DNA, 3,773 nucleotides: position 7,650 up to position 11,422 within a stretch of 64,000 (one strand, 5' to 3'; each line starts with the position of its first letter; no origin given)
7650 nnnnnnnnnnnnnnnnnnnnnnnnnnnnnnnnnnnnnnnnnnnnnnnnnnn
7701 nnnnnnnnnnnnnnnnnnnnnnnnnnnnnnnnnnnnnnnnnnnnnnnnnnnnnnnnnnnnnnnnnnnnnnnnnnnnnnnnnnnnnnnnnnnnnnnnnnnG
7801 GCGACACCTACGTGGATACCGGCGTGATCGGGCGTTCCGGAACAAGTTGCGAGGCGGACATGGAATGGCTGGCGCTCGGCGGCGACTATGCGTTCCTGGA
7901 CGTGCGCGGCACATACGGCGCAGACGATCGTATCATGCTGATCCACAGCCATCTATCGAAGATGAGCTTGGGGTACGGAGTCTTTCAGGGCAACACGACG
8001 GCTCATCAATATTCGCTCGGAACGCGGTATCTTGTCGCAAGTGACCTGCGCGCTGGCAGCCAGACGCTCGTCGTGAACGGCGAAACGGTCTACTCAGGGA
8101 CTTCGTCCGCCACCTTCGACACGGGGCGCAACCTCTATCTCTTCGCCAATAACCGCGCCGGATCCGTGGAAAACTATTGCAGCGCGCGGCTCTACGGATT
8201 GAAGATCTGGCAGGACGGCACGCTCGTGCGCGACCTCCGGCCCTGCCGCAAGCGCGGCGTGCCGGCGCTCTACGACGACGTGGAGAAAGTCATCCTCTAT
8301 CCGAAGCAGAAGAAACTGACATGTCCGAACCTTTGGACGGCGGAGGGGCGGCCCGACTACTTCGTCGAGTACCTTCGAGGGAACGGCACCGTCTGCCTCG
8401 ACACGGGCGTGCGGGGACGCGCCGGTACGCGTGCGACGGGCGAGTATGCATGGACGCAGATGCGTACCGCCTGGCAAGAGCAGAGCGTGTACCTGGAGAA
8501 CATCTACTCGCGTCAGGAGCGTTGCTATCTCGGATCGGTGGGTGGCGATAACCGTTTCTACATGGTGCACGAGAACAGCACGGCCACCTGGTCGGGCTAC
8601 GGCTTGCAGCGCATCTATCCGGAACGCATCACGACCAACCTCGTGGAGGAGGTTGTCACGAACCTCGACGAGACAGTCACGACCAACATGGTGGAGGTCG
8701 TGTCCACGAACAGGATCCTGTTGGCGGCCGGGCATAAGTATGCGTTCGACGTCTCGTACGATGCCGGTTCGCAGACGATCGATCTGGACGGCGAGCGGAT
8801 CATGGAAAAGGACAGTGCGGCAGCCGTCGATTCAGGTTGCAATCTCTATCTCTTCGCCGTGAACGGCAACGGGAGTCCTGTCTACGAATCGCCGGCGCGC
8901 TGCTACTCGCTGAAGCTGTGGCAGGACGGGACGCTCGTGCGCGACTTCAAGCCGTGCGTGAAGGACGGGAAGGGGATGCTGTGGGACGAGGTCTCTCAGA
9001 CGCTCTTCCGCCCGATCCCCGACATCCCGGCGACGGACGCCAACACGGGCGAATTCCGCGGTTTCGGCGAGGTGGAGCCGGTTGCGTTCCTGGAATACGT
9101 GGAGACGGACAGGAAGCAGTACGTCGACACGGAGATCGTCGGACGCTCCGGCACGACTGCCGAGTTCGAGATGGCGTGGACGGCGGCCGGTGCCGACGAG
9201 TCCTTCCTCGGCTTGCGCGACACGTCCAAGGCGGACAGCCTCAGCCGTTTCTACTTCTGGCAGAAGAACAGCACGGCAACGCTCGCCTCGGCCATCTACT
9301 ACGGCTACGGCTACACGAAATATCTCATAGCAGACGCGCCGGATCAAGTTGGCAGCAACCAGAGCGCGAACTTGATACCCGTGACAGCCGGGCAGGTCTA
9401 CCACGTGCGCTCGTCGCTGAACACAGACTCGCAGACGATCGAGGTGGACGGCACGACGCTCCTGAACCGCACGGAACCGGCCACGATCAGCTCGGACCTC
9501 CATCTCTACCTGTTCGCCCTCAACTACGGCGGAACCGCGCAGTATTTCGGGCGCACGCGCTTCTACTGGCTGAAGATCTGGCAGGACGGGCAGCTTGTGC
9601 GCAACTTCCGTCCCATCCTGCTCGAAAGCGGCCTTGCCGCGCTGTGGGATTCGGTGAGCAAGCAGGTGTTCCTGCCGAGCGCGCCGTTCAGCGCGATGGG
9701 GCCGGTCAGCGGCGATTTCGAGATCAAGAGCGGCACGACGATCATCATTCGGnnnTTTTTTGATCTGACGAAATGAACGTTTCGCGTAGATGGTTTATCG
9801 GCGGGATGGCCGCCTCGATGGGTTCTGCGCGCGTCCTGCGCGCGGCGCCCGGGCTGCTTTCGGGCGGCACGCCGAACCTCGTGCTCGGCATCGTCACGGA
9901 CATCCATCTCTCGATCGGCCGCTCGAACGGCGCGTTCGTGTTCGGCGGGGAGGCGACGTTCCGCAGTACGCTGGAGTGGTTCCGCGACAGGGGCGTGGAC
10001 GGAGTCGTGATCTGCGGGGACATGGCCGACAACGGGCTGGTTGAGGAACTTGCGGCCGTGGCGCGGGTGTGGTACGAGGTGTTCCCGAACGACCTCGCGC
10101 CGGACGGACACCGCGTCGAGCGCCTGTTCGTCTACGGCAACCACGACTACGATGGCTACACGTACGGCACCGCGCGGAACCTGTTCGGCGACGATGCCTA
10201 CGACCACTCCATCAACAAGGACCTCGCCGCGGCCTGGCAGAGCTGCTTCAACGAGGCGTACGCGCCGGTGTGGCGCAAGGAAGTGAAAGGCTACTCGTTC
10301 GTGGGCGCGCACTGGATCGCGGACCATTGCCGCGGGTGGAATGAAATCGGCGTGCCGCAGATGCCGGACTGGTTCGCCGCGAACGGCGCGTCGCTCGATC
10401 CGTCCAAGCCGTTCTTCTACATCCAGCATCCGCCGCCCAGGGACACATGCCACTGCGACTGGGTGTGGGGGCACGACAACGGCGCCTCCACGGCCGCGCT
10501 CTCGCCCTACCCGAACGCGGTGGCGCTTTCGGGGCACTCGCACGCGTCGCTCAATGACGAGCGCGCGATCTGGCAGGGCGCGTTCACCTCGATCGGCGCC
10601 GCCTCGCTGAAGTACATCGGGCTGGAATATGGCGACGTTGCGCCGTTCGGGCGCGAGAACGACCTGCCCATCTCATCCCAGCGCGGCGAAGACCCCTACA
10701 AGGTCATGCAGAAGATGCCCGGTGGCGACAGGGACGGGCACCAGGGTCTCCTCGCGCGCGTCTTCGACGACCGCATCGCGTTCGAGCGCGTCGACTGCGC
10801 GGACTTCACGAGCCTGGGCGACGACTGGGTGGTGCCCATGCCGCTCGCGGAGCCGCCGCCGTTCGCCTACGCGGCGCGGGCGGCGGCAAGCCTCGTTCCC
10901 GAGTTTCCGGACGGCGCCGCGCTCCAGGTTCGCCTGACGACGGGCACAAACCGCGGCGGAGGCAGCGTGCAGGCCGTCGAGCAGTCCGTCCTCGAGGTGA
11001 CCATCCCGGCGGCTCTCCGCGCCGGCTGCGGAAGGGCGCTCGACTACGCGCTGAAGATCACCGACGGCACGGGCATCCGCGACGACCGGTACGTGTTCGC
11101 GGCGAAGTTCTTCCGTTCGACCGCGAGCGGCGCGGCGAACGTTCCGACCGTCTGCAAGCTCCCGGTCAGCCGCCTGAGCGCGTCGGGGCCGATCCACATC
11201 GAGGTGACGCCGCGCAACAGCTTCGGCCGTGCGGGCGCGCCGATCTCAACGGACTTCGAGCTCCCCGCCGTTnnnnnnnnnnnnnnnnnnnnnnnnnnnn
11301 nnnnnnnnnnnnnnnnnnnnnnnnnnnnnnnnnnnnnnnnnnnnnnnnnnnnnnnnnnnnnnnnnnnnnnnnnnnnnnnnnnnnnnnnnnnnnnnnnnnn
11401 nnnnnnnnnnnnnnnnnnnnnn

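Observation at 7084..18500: Tandemly duplicated cassette pairing multi-module secreted proteins (11 copies of an unrecognised module) with Tat-type metallophosphoesterases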

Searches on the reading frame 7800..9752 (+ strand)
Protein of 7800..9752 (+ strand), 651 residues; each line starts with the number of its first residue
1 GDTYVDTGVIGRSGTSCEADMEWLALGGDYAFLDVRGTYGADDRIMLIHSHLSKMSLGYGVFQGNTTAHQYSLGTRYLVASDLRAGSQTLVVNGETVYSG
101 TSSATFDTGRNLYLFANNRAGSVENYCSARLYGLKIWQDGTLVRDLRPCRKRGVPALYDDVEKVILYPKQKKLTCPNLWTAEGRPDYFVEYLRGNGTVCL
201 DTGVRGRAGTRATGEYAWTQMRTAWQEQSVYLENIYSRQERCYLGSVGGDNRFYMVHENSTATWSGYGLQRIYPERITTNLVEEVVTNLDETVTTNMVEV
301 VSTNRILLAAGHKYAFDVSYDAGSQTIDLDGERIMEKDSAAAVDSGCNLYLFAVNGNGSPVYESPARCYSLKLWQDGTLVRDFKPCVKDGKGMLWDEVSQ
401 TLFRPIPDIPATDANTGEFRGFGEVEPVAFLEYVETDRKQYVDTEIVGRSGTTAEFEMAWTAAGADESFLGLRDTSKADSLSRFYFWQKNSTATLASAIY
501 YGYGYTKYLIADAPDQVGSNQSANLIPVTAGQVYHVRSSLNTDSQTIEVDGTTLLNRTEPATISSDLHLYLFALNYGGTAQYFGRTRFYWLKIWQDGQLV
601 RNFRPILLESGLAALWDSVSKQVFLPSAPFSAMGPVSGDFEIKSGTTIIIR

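Call 10: search_protein_families(library=pfam, proteins=[window:7800-9752:+], max_evalue=1)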
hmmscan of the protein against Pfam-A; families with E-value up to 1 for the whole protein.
window:7800-9752:+ (651 aa): 1 family
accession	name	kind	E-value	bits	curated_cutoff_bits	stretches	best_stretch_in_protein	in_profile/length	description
PF13385.13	Laminin_G_3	-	0.87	10.2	27.6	1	67-138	72-142/151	Concanavalin A-like lectin/glucanases superfamily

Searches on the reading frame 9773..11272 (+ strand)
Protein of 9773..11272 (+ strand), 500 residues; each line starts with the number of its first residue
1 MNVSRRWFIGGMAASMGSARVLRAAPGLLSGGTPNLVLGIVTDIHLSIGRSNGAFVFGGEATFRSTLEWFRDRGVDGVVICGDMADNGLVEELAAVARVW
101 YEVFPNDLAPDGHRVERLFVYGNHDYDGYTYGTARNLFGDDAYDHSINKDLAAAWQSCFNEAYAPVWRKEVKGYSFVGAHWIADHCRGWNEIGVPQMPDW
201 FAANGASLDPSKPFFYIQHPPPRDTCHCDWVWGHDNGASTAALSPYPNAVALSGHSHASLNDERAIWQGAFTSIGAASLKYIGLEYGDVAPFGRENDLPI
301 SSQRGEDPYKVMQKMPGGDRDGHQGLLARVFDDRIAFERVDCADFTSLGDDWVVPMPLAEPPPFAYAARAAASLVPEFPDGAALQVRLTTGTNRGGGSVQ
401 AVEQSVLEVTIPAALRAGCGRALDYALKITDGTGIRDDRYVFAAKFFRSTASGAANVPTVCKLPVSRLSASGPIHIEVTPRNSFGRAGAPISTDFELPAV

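Call 48: search_solved_structures(query=window:9773-11272:+, max_evalue=1)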
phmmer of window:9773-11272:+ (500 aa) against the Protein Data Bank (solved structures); distinct sequences matched with E-value up to 1: 2.
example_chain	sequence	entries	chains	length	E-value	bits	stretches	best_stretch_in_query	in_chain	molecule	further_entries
6v39_p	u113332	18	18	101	0.31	13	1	404-456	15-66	30S ribosomal protein S16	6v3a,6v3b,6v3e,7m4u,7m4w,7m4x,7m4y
6ypu_q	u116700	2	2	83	0.73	11.8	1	415-456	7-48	30S ribosomal protein S16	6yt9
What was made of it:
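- Closest known: Class III phosphodiesterase-type metallophosphoesterases. Different: Sequence identity is 11-17%, and no solved structure is detectable by sequence search (call 48).
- Tried and rejected: A sequence search of solved structures with the gene 2 enzyme domain found nothing relevant (call 48).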

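Call 76: predict_structure(alignment_id=A4)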
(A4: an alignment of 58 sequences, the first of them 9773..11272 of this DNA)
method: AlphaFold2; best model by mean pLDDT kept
length: 500 residues; sequences in the alignment: 58
mean_pLDDT: 88.7   pTM: 0.88
mean pLDDT of the five models: 88.7, 88.6, 87.7, 87.3, 85.6
residues with pLDDT >= 90: 356; 70-90: 89; 50-70: 32; < 50: 23
segments of 3 or more residues with pLDDT < 50: 1-23
pLDDT, mean of each block of 10 residues (from residue 1): 43 37 53 93 95 94 97 98 96 98 98 98 91 90 96 98 97 98 68 83 96 96 89 87 96 91 94 93 78 80 72 73 91 95 91 89 91 95 97 89 96 92 96 95 90 86 94 97 96 89
secondary structure, 60 per line:
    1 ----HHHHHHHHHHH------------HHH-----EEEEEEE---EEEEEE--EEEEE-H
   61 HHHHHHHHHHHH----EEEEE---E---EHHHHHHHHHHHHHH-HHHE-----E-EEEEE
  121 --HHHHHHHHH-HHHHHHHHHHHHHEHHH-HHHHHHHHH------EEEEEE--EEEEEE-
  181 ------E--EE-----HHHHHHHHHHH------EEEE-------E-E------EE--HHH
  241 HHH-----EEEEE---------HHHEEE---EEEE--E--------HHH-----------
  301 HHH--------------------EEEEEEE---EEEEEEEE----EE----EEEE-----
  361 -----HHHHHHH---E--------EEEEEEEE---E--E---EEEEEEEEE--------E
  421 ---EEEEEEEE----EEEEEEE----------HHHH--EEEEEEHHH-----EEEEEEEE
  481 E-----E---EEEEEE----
elements in order: H5-15 E36-42 E46-51 E54-58 H60-72 E77-81 H90-103 E116-120 H123-131 H133-145 H151-159 E166-171 E174-179 H197-207 E214-217 H238-243 E249-253 E266-268 E272-275 E324-330 E334-341 E352-355 H366-372 E385-392 E403-411 E424-431 E436-442 H453-456 E459-464 E473-481 E491-496

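Call 78: fold_search(model_id=the predicted structure, library=pdb)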
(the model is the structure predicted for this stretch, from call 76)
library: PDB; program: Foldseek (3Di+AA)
matches with E <= 10: 1241; with E <= 0.001: 64
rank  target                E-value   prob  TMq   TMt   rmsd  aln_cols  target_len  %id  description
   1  3ib7                  3.2e-09  1.00  0.38  0.61   9.8       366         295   17  Crystal structure of full length Rv0805 (released 2009-09-29)
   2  2nxf                  7.6e-09  1.00  0.37  0.56   9.6       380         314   12  Crystal Structure of a dimetal phosphatase from Danio rerio LOC 393393 (released 2006-12-12)
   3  2hyp                  8.0e-09  1.00  0.37  0.75   4.9       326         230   15  Crystal structure of Rv0805 D66A mutant (released 2006-12-26)
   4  2hy1                  1.1e-08  1.00  0.37  0.77   4.6       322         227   15  Crystal structure of Rv0805 (released 2006-12-26)
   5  2hyo                  1.4e-08  1.00  0.38  0.78   4.2       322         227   14  Crystal structure of Rv0805 N97A mutant (released 2006-12-26)
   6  2bq8                  1.5e-08  1.00  0.37  0.57   8.8       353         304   13  Crystal structure of human purple acid phosphatase with an inhibitory conformation of the repression loop (released 2005-10-24)
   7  1qfc                  2.2e-08  1.00  0.37  0.59   7.9       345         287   13  STRUCTURE OF RAT PURPLE ACID PHOSPHATASE (released 2000-04-10)
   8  5uq6                  2.2e-08  1.00  0.37  0.57   8.3       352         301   11  PIG PURPLE ACID PHOSPHATASE COMPLEXED WITH PHOSPHATE IN TWO COORDINATION MODES ALONG WITH A BRIDGING HYDROXIDE ION (released 2017-05-24)
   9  7ov2_A                2.2e-08  1.00  0.36  0.56   8.6       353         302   12  Crystal structure of pig purple acid phosphatase in complex with L-glutamine, (poly)ethylene glycol fragments and glyc (released 2022-01-12)
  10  2zo9_B                2.5e-08  1.00  0.40  0.69   5.3       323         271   14  Malonate-bound structure of the glycerophosphodiesterase from Enterobacter aerogenes (GpdQ) and characterization of th (released 2008-10-07)
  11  2dxl_A                4.4e-08  1.00  0.40  0.69   5.3       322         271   14  Glycerophosphodiesterase from Enterobacter aerogenes (released 2007-05-22)
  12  1ute_A                4.6e-08  1.00  0.37  0.57   9.0       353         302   13  PIG PURPLE ACID PHOSPHATASE COMPLEXED WITH PHOSPHATE (released 1999-10-01)
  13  3d03_A                4.9e-08  1.00  0.40  0.67   5.6       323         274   14  1.9A structure of Glycerophoshphodiesterase (GpdQ) from Enterobacter aerogenes (released 2008-10-14)
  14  1war                  6.2e-08  1.00  0.40  0.60   7.8       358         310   13  Recombinant Human Purple Acid Phosphatase expressed in Pichia Pastoris (released 2005-07-06)
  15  1qhw_A                7.7e-08  1.00  0.36  0.56   8.9       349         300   15  PURPLE ACID PHOSPHATASE FROM RAT BONE (released 1999-09-15)
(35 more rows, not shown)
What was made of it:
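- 9773..13084 (+): Gene 2 (1103 aa). It comprises a twin-arginine-type leader (9773-9847), a metallophosphoesterase domain with all five canonical motifs (to about 10867), an Ig-like beta domain (about 10868-11272), three modules (11282-11842, 11867-12418, 12458-13051), and the tail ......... AlphaFold pLDDT 88.7, matching Rv0805, GpdQ and purple acid phosphatases (calls 76, 78).
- On Calcineurin-like metallophosphoesterase (PF00149): The fold matches Rv0805, GpdQ and purple acid phosphatases (call 78).
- Its fold matches Rv0805, GpdQ and purple acid phosphatases (call 78).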
